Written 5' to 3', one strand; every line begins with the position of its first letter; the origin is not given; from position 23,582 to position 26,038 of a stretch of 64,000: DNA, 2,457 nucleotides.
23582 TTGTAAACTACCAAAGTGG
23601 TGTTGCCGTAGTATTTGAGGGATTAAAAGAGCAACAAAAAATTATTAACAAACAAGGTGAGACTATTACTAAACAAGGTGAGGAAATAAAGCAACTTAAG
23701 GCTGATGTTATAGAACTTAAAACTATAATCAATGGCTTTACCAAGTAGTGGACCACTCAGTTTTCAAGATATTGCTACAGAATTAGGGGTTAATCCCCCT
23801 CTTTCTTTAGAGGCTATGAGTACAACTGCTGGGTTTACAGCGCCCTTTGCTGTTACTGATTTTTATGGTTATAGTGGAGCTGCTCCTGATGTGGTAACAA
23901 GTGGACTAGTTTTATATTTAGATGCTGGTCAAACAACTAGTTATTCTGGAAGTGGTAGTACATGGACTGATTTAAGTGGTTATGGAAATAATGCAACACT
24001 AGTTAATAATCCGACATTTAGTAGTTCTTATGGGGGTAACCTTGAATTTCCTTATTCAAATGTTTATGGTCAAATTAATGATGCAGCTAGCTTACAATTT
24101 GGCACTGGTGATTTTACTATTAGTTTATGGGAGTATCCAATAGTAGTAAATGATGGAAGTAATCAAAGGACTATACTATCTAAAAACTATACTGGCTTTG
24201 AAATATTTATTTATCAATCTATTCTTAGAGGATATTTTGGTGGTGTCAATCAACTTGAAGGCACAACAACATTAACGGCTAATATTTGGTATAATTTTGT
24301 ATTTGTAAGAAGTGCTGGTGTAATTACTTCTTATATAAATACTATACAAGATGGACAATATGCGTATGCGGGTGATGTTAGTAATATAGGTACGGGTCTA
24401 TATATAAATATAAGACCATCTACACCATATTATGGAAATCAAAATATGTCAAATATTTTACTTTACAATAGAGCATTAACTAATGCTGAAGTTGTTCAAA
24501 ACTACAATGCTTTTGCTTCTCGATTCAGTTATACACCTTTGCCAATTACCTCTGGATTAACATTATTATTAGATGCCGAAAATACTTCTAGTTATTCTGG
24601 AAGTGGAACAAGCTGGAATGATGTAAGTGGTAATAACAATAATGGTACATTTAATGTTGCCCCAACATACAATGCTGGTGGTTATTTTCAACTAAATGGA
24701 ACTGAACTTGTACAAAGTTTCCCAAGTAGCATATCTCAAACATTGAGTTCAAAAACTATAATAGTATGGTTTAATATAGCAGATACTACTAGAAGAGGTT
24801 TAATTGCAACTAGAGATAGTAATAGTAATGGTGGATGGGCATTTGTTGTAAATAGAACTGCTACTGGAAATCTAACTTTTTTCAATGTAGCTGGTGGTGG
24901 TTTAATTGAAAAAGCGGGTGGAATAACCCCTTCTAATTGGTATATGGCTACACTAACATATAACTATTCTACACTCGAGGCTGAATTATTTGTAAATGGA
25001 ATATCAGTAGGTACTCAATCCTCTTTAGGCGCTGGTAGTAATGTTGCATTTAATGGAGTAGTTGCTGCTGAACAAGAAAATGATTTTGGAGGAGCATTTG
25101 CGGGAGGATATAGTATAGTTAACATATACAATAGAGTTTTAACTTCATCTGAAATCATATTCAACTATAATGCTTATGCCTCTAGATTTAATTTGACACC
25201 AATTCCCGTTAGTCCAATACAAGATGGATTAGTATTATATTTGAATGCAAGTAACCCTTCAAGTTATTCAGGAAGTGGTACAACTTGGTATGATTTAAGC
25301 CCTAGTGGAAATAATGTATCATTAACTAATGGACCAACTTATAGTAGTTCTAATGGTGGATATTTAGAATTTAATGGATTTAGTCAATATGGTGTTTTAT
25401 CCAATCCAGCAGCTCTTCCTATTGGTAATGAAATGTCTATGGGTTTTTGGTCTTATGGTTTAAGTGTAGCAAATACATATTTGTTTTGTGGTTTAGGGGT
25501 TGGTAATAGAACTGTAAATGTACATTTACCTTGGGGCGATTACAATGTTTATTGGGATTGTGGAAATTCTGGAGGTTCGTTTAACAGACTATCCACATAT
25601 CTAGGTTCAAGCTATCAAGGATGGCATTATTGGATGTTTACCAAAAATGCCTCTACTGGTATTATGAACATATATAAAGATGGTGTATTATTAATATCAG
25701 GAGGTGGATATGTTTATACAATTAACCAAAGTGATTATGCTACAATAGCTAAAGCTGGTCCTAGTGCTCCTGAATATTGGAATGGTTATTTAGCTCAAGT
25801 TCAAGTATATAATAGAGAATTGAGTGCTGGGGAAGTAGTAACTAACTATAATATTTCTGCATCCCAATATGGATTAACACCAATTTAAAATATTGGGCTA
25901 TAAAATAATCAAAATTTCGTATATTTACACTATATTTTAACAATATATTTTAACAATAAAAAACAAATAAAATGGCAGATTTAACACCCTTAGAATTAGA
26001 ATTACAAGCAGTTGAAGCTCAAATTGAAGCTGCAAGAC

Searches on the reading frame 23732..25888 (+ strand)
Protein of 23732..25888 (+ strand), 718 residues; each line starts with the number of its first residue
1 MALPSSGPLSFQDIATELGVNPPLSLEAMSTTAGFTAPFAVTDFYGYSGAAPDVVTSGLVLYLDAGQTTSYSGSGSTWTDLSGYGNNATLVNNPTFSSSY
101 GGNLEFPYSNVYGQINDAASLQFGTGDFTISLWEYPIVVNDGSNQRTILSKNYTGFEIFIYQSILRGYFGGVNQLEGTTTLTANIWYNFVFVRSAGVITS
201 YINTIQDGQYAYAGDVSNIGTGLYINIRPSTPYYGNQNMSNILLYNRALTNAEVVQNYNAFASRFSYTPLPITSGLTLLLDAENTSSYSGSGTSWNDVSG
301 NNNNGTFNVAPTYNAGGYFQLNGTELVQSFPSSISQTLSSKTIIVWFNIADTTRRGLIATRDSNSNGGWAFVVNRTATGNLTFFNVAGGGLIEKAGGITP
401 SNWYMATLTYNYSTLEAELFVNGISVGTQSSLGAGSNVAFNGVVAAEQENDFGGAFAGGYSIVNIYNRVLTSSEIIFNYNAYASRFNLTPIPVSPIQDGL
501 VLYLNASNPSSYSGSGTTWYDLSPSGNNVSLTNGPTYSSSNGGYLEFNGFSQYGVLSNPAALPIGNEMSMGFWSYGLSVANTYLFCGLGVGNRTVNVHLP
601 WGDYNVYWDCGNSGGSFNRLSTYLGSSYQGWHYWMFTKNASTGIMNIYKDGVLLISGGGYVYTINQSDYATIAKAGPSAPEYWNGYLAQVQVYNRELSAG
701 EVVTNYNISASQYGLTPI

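Call 9: search_protein_families(library=phrogs, proteins=[window:23732-25888:+], max_evalue=0.001)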
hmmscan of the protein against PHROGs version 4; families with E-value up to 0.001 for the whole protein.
window:23732-25888:+ (718 aa): 5 families
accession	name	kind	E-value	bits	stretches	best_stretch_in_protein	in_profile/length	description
phrog_24074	-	unknown function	8.3e-62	210.6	6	272-496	140-367/892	-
phrog_8510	-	head and packaging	6.8e-36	124.4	3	300-486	1155-1346/1348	virion structural protein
phrog_38104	-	unknown function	4.1e-13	50.2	2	52-96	86-130/320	-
phrog_14220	-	unknown function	4.8e-11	43.4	1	74-259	17-181/401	-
phrog_17347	-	unknown function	9.5e-05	23.2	0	612-716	109-214/312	-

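Call 10: search_protein_families(library=pfam, proteins=[window:23732-25888:+], max_evalue=0.001)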
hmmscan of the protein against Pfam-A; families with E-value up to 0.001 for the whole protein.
window:23732-25888:+ (718 aa): 1 family
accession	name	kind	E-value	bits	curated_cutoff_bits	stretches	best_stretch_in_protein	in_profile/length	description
PF13385.13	Laminin_G_3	-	1.1e-31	110.4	27.6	3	334-475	12-150/151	Concanavalin A-like lectin/glucanases superfamily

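Call 13: search_dna_similar(query=window:23732-25888:+, collection=phages, mode=protein, max_evalue=0.001)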
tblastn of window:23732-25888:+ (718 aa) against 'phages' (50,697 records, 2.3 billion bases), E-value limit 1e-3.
Records with a match: 33; places in all: 59; records where one place covers at least 80% of the query: 6.
Best place of each record, by identity: <60% 33.
By first word of the organism name: Synechococcus 18; Cyanophage 6; Flavobacterium 4; uncultured 2; Prochlorococcus 2; Altiarchaeum 1.
By host as written in the record: - 6; Synechococcus sp. WH7803 4; Flavobacterium sp. LMO8 4; Synechococcus sp. WH8102 3; Synechococcus sp. 3; Synechococcus 3; Synechococcus sp. WH 8102 2; Synechococcus sp. SynWH7803 2; and 4 more.
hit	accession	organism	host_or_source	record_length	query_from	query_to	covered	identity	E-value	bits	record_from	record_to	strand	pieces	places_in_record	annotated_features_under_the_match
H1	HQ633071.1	Synechococcus phage S-SKS1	Synechococcus sp. WH7803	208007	48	713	93%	33.2%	7e-15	229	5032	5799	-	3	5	hypothetical protein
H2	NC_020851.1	Synechococcus phage S-SKS1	Synechococcus sp. WH7803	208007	48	713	93%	33.2%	7e-15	229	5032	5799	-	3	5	hypothetical protein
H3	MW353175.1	Flavobacterium phage vB_FspM_immuto_2-6A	Flavobacterium sp. LMO8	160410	52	715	91%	30.5%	7e-19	208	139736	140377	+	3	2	structural protein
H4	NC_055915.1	Flavobacterium phage vB_FspM_immuto_2-6A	Flavobacterium sp. LMO8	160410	52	715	91%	30.5%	7e-19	208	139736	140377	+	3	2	structural protein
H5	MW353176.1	Flavobacterium phage vB_FspM_immuto_3-5A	Flavobacterium sp. LMO8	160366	52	715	91%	30.5%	7e-19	208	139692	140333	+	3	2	structural protein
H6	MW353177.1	Flavobacterium phage vB_FspM_immuto_13-6C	Flavobacterium sp. LMO8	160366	52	715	91%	30.5%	7e-19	208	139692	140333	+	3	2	structural protein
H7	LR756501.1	uncultured phage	metagenomic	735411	51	715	75%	32.3%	3e-11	176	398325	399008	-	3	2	record has no annotation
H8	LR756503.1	uncultured phage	metagenomic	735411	51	715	75%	32.3%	3e-11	176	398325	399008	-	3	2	record has no annotation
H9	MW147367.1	Synechococcus phage S-H9-2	Synechococcus sp. WH 8102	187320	215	715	70%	28.7%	1e-9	132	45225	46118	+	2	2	hypothetical protein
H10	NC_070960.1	Synechococcus phage S-H9-2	Synechococcus sp. WH 8102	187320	215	715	70%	28.7%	1e-9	132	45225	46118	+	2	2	hypothetical protein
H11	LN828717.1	Synechococcus phage S-PM2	-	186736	54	488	61%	32.9%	3e-14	149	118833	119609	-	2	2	hypothetical protein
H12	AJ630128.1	Synechococcus phage S-PM2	Synechococcus sp. SynWH7803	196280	54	488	61%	32.9%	3e-14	149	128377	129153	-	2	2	Hypothetical-Protein | belonging to T4-LIKE GC: 864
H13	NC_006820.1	Synechococcus phage S-PM2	Synechococcus sp. SynWH7803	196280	54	488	61%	32.9%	3e-14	149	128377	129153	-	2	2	virion structural protein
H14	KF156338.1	Synechococcus phage ACG-2014h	Synechococcus sp. WH7803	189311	80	618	75%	24.5%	5e-11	73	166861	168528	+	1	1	structural protein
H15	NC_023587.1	Synechococcus phage ACG-2014h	Synechococcus sp. WH7803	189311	80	618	75%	24.5%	5e-11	73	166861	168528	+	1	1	virion structural protein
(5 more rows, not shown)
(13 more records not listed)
